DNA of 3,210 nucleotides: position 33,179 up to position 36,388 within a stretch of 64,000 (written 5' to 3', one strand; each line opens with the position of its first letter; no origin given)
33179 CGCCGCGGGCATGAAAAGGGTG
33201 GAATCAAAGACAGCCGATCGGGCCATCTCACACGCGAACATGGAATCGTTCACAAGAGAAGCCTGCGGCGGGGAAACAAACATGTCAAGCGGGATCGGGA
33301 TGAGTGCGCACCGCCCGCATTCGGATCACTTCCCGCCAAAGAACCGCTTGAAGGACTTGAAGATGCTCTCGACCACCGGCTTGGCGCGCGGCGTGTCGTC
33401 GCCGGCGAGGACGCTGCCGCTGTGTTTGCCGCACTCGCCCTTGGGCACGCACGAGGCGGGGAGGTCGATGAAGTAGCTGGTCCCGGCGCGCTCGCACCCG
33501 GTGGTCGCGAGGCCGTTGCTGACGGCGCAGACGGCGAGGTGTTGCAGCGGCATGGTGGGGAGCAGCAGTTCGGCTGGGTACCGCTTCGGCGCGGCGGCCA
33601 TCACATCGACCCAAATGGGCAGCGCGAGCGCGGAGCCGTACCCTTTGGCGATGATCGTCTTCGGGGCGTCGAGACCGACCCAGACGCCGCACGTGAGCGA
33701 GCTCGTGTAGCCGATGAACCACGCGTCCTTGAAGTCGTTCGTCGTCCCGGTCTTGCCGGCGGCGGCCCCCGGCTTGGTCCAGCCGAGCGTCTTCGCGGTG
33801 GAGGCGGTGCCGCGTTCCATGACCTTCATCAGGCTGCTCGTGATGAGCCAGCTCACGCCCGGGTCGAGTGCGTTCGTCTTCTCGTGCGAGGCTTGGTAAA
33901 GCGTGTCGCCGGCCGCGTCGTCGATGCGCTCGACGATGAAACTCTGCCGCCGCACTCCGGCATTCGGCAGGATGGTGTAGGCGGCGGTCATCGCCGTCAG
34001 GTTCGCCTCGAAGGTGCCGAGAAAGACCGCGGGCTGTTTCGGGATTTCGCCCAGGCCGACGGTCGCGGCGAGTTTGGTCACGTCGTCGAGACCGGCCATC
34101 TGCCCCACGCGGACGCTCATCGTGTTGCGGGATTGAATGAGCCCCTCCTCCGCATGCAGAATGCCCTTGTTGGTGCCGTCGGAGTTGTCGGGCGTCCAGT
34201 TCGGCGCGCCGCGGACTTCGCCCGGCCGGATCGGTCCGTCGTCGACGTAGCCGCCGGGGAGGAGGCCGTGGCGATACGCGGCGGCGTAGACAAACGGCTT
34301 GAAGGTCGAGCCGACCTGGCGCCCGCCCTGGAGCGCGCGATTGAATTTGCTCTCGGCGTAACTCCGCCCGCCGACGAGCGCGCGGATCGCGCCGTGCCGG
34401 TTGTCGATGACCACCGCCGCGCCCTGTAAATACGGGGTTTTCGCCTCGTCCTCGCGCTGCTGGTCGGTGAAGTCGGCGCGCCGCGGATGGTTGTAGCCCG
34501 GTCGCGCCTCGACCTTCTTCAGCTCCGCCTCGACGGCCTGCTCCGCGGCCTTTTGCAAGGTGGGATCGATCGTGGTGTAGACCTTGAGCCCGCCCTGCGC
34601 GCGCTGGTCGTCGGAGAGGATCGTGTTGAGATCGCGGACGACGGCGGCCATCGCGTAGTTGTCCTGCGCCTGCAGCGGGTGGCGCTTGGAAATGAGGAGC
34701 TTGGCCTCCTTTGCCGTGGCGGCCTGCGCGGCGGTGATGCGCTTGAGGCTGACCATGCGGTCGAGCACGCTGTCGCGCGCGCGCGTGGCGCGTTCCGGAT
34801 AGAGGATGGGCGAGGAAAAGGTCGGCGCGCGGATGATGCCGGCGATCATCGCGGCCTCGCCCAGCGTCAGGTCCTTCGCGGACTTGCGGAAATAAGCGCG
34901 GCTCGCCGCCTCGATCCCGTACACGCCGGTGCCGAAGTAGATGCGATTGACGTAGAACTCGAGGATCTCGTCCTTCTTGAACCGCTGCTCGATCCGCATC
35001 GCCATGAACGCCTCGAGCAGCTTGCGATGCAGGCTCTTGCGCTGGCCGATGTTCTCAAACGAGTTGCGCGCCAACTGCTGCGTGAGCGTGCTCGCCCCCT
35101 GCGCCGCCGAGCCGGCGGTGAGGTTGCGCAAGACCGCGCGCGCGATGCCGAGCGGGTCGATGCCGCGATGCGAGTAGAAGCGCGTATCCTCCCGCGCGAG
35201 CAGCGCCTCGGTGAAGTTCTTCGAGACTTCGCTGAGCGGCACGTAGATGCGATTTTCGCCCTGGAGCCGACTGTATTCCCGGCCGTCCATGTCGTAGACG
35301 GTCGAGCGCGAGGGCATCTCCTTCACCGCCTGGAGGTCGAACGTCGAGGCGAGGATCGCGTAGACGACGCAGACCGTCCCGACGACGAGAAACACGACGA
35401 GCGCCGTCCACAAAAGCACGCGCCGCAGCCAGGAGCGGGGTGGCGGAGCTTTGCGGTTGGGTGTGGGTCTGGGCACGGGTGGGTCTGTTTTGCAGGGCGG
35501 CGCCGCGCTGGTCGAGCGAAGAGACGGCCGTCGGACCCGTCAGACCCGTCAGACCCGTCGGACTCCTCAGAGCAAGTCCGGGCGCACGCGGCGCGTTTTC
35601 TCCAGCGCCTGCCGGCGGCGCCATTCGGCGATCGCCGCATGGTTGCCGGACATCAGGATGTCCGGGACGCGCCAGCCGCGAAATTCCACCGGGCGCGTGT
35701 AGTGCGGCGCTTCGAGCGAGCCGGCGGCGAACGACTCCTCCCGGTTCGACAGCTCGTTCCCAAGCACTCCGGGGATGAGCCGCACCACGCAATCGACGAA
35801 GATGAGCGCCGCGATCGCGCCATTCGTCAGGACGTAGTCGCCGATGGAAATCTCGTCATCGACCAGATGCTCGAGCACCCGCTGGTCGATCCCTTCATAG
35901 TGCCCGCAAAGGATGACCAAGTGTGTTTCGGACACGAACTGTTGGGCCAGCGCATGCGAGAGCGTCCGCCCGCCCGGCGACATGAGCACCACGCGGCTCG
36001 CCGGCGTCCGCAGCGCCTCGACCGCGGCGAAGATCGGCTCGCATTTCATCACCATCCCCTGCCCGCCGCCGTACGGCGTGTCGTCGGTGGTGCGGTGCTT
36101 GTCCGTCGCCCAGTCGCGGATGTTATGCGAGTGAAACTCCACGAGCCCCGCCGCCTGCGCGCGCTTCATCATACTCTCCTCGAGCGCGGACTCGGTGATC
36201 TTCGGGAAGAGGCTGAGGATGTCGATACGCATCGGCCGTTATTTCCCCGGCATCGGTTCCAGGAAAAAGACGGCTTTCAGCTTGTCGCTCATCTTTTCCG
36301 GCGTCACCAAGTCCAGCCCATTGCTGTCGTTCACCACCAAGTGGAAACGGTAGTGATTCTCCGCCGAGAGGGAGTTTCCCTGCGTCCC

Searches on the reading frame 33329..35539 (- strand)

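Call 54: search_protein_families(library=pfam, proteins=[window:33329-35539:-], max_evalue=0.0001)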
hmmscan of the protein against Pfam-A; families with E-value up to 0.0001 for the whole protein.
window:33329-35539:- (737 aa): 2 families
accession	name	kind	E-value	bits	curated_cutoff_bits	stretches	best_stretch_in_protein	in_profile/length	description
PF00912.28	Transgly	-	1.2e-62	211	27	1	87-262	3-177/178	Transglycosylase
PF00905.27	Transpeptidase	-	1.6e-26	93.7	22.1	1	373-642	1-293/299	Penicillin binding protein transpeptidase domain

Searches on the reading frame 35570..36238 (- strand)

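Call 54: search_protein_families(library=pfam, proteins=[window:35570-36238:-], max_evalue=0.0001)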
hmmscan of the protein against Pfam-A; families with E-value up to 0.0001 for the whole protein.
window:35570-36238:- (223 aa): 1 family
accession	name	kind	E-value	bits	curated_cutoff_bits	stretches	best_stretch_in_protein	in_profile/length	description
PF01746.26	tRNA_m1G_MT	-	9e-63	212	27.3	1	24-220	1-195/195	tRNA (Guanine-1)-methyltransferase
